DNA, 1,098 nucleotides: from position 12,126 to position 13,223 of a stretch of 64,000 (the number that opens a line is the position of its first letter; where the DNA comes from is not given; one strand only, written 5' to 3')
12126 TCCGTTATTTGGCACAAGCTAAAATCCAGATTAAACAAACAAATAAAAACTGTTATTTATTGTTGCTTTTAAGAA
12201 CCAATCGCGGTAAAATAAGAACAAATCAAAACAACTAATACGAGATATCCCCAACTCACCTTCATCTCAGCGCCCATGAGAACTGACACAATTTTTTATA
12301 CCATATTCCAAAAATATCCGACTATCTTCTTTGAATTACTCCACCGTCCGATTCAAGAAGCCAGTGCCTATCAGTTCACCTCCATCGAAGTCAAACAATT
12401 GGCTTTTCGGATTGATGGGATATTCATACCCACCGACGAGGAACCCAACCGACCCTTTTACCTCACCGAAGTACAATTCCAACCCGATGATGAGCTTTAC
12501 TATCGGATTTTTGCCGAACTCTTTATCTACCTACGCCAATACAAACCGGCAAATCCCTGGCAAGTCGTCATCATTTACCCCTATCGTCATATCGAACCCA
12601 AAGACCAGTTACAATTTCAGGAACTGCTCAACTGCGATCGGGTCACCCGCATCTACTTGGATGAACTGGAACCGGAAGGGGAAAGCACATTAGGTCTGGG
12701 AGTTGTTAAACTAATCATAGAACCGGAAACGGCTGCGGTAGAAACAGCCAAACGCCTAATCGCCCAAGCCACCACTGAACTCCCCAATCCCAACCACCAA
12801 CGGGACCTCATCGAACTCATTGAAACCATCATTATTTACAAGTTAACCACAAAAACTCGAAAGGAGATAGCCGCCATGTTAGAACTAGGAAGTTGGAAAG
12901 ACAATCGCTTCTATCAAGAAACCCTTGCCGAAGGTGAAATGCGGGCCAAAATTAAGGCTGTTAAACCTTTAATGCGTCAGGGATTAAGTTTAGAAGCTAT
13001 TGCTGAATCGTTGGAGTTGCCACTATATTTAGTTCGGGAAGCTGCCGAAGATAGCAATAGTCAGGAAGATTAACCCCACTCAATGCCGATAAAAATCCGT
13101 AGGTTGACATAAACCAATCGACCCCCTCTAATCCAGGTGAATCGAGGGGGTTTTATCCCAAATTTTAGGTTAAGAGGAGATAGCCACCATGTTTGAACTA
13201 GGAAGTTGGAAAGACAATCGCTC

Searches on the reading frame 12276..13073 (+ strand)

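Call 59: search_protein_families(library=pfam, proteins=[window:12276-13073:+], max_evalue=0.001)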
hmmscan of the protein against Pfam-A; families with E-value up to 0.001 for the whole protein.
window:12276-13073:+ (265 aa): 1 family
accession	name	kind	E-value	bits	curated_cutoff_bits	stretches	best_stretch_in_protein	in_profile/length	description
PF11103.14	DUF2887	-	4.6e-81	272.1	24.1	1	3-202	1-200/200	Protein of unknown function (DUF2887)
